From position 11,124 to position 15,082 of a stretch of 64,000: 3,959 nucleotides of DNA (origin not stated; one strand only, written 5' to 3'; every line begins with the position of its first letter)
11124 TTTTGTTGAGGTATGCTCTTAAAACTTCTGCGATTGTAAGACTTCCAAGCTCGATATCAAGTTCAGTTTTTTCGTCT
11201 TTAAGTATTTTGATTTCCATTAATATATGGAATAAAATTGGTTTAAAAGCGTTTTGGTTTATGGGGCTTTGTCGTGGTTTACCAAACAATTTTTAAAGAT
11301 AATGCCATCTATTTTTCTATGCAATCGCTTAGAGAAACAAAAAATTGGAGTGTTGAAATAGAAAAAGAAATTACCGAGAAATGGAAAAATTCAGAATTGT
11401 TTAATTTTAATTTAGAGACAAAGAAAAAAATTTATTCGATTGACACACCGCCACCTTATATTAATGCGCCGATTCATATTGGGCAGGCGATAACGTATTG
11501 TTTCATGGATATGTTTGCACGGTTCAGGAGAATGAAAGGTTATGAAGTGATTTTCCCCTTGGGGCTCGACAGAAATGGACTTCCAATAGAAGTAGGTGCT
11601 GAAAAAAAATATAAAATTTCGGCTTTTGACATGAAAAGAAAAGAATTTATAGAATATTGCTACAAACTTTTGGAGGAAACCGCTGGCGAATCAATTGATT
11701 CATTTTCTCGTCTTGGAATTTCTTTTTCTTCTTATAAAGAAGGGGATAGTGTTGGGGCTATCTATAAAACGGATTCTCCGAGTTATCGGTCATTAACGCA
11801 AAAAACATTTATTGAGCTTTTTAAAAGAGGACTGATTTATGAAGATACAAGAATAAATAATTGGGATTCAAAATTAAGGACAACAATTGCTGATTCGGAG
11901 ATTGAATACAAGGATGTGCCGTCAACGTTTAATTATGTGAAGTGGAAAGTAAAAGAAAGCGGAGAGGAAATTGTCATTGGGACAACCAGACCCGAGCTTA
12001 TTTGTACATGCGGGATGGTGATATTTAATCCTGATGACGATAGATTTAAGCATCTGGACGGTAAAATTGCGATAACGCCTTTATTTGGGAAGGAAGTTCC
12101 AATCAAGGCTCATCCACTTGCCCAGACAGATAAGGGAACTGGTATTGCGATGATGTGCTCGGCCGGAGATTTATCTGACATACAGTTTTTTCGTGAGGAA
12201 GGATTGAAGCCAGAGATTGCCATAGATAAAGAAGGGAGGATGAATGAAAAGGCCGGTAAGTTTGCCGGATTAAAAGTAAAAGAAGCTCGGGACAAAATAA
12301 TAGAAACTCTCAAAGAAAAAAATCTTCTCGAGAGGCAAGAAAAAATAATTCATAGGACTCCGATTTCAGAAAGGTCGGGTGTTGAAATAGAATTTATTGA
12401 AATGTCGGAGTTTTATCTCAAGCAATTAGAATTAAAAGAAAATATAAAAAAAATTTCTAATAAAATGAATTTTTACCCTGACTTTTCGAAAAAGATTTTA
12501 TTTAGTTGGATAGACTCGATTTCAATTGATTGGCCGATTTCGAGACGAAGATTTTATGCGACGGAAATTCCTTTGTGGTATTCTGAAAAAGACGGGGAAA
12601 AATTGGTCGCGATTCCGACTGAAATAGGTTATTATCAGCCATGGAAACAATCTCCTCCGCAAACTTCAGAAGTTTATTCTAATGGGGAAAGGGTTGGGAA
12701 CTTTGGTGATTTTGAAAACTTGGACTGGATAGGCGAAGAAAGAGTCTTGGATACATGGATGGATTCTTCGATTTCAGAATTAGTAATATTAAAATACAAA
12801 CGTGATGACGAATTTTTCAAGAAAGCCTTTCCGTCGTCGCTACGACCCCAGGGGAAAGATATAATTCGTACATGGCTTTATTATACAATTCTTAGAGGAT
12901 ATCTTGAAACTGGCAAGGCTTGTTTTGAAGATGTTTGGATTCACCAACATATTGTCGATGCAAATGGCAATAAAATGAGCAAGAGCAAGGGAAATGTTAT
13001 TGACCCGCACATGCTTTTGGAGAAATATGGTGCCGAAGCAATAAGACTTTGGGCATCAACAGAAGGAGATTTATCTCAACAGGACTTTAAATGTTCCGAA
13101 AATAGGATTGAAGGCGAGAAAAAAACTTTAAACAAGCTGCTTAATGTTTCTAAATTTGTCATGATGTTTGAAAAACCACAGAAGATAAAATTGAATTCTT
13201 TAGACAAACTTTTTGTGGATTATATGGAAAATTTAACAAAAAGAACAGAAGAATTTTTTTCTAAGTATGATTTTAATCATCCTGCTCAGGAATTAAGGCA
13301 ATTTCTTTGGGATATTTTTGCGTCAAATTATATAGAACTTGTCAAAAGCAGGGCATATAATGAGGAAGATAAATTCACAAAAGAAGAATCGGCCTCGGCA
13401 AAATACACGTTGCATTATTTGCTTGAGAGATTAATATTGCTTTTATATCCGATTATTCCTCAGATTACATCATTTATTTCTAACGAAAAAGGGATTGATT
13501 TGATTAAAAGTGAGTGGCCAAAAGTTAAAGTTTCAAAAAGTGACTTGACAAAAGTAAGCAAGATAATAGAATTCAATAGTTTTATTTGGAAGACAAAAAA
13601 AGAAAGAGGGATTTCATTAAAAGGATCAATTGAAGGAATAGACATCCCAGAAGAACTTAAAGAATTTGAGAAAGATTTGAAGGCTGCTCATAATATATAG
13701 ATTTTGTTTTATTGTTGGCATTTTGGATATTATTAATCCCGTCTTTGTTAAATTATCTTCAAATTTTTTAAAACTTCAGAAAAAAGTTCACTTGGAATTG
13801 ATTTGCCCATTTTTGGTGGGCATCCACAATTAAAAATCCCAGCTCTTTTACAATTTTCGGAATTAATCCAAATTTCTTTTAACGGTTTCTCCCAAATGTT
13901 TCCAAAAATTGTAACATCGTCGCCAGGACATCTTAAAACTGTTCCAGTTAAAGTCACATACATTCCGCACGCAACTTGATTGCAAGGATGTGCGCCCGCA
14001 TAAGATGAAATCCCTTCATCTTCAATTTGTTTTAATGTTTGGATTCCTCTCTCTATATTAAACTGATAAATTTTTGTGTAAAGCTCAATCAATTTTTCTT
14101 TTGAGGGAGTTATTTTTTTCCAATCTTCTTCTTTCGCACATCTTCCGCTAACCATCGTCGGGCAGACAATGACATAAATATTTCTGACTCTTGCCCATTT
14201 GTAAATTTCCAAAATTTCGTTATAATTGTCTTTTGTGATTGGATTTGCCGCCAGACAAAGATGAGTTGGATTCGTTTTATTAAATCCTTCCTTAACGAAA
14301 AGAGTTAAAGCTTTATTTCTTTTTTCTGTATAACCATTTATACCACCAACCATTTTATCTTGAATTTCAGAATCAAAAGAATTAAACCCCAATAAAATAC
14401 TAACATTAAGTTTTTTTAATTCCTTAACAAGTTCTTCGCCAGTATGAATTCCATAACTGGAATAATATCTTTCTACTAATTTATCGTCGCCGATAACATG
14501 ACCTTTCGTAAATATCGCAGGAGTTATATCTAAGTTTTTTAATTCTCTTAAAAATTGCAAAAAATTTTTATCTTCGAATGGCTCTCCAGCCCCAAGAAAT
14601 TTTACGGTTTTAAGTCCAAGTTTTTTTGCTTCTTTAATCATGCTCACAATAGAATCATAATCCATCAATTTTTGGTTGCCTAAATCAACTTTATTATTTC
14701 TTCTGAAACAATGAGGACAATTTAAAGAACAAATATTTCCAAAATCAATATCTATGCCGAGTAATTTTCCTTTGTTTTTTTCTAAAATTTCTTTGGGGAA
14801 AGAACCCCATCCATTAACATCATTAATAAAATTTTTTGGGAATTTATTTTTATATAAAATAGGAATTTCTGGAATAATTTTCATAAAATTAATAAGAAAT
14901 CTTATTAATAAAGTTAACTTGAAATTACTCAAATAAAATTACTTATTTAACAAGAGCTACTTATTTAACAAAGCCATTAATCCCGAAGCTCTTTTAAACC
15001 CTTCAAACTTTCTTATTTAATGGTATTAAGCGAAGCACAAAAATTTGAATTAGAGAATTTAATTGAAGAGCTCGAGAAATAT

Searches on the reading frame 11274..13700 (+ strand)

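Call 53: search_protein_families(library=pfam, proteins=[window:11274-13700:+], max_evalue=0.001)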
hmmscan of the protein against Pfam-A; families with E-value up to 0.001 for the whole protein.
window:11274-13700:+ (808 aa): 5 families
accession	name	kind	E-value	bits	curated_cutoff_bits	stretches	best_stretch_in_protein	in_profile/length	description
PF00133.28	tRNA-synt_1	-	1.3e-78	265.1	22.7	1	33-595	2-403/414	tRNA synthetases class I (I, L, M and V)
PF09334.17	tRNA-synt_1g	-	8.3e-27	94.4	20.1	2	56-211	3-136/391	tRNA synthetases class I (M)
PF08264.19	Anticodon_1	-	8.3e-22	78.1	25.1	1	644-784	1-142/148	Anticodon-binding domain of tRNA ligase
PF01406.26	tRNA-synt_1e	-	1.8e-08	34.6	27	1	551-606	237-292/301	tRNA synthetases class I (C) catalytic domain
PF13603.12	tRNA-synt_1_2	-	0.00027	20.9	25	0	263-324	86-147/185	Leucyl-tRNA synthetase, editing domain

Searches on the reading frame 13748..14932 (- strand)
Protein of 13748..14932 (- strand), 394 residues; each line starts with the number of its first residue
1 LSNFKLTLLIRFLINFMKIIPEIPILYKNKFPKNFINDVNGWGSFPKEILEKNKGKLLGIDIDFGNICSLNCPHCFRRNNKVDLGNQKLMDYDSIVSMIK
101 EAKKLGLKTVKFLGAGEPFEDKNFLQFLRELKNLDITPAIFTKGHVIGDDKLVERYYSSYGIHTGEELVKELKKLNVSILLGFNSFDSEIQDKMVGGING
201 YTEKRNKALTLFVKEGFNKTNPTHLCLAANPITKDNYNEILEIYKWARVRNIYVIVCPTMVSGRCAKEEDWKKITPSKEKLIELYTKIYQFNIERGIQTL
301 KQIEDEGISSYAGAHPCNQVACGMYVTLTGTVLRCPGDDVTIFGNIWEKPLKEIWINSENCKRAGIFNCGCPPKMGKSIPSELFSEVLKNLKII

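Call 53: search_protein_families(library=pfam, proteins=[window:13748-14932:-], max_evalue=0.001)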
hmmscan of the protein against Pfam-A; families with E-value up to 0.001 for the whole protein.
window:13748-14932:- (394 aa): 3 families
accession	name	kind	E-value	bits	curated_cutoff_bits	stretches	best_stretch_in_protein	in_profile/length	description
PF04055.27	Radical_SAM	-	7.1e-16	59.3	29.5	1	64-246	3-165/166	Radical SAM superfamily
PF13186.11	SPASM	-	5.9e-05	23.7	21.5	1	317-363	1-50/67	Iron-sulfur cluster-binding domain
PF13353.11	Fer4_12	-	0.00074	20.3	22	0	66-137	13-83/137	4Fe-4S single cluster domain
